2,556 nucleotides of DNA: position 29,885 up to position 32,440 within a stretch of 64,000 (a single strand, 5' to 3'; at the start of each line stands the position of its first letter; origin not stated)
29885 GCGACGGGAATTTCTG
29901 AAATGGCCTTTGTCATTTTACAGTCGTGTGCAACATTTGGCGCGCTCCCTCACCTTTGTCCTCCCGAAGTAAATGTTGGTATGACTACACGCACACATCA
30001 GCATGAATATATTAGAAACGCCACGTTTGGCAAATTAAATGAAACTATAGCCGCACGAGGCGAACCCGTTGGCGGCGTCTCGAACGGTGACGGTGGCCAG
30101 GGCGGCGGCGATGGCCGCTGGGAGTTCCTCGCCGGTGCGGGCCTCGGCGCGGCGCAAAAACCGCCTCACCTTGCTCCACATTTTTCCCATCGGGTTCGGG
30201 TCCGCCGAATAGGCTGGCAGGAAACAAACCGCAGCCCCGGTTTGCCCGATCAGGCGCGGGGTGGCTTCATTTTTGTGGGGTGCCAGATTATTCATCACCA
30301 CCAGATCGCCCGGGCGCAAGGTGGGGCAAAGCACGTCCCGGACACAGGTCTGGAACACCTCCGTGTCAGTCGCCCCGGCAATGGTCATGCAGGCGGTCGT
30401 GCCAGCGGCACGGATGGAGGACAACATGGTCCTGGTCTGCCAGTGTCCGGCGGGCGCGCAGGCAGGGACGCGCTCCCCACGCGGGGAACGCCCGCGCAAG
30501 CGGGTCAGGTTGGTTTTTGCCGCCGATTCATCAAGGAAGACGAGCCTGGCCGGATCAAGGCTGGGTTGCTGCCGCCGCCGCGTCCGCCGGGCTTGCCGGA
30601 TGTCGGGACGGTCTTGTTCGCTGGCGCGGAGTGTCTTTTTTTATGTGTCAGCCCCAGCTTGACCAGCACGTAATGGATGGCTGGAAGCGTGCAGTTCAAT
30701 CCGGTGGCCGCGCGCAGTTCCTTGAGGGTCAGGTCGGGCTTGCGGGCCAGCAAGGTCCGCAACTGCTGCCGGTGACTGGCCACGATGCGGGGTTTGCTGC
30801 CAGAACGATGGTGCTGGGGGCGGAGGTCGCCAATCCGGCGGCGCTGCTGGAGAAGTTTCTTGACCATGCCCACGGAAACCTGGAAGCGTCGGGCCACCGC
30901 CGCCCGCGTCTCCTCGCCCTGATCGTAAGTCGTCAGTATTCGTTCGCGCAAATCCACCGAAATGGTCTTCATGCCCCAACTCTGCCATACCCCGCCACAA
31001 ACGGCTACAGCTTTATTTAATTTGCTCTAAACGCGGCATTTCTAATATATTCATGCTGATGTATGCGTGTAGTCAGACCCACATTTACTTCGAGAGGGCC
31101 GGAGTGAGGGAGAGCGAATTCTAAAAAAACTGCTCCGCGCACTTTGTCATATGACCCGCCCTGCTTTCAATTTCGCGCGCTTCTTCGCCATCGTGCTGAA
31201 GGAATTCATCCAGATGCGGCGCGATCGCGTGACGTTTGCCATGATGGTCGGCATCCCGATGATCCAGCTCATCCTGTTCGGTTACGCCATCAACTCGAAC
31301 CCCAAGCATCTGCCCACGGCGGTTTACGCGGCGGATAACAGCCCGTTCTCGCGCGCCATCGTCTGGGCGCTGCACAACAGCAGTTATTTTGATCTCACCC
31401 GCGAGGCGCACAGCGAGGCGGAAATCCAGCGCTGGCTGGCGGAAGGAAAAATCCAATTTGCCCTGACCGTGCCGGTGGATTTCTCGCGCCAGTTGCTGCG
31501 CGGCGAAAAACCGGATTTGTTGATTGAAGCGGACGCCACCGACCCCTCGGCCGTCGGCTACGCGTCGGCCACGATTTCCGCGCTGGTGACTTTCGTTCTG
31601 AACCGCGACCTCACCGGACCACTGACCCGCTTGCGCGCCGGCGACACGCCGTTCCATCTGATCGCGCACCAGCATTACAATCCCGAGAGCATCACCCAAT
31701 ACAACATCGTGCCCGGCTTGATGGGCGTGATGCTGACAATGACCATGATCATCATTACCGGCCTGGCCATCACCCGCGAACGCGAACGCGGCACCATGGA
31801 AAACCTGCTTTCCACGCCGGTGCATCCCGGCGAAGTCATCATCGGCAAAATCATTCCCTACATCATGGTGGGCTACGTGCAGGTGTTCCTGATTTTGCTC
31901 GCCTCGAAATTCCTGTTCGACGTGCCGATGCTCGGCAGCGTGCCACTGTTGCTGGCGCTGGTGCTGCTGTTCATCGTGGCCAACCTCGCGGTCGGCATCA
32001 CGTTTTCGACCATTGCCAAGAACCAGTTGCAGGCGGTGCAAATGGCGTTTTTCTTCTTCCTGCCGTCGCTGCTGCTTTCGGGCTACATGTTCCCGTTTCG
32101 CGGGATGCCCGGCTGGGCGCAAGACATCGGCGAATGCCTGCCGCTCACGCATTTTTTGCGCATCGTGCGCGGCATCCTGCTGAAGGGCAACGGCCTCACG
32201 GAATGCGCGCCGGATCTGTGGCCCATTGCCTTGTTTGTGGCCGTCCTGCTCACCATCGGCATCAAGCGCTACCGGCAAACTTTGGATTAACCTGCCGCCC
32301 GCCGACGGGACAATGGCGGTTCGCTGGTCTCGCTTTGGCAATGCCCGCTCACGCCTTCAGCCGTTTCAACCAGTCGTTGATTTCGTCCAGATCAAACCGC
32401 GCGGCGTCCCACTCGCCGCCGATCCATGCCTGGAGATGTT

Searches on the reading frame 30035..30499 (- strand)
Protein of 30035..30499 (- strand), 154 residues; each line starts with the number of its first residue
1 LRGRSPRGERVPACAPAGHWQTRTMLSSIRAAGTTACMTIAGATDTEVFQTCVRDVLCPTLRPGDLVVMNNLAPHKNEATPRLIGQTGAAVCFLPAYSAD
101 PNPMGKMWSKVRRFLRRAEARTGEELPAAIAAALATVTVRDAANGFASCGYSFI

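Call 3: search_protein_families(library=pfam, proteins=[window:30035-30499:-], max_evalue=0.01)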
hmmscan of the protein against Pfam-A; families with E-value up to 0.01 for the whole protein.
window:30035-30499:- (154 aa): 1 family
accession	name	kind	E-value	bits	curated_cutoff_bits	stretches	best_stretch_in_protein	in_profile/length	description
PF13358.12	DDE_3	-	2.8e-19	69.9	28.6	1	2-126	18-145/146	DDE superfamily endonuclease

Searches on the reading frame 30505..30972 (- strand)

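Call 3: search_protein_families(library=pfam, proteins=[window:30505-30972:-], max_evalue=0.01)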
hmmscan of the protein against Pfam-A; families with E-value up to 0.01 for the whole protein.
window:30505-30972:- (155 aa): 6 families
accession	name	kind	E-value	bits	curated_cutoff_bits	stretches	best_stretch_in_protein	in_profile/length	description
PF13518.12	HTH_28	-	4.4e-05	23.9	25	1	9-56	2-50/52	Helix-turn-helix domain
PF00292.24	PAX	-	0.00017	21.9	22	1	8-67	22-79/125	'Paired box' domain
PF13565.12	HTH_32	-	0.0015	19.4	33.7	1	43-89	8-55/73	Homeodomain-like domain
PF15978.11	TnsD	-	0.0024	17.4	32.4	1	11-88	190-263/355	Tn7-like transposition protein D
PF01710.22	HTH_Tnp_IS630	-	0.0028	18.1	21.3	1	5-115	4-103/119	Transposase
PF02796.21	HTH_7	-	0.005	17.4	23.8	0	10-40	12-41/45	Helix-turn-helix domain of resolvase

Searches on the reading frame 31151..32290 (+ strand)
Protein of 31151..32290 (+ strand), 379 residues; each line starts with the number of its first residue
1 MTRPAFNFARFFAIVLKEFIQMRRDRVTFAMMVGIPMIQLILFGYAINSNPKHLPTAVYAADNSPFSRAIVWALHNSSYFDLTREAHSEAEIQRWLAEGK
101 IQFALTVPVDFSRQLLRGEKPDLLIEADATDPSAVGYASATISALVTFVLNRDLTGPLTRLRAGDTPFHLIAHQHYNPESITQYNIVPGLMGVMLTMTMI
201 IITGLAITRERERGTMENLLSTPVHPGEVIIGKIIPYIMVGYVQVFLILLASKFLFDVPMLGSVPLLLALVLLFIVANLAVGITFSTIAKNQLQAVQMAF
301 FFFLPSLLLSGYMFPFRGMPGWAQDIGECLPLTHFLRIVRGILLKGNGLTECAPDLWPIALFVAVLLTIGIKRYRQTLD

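Call 3: search_protein_families(library=pfam, proteins=[window:31151-32290:+], max_evalue=0.01)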
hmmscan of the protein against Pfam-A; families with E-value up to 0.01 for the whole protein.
window:31151-32290:+ (379 aa): 4 families
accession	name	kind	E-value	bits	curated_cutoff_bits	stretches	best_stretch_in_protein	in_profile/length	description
PF12698.13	ABC2_membrane_3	-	1.8e-51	175.7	31.6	1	27-371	2-346/347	ABC-2 family transporter protein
PF01061.29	ABC2_membrane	-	3.3e-36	125.3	26.9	1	179-343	46-210/211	ABC-2 type transporter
PF12679.13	ABC2_membrane_2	-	7.5e-22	78.3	27.2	1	13-313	2-202/283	ABC-2 family transporter protein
PF12730.13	ABC2_membrane_4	-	5.4e-11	43.2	27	1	168-305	33-178/179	ABC-2 family transporter protein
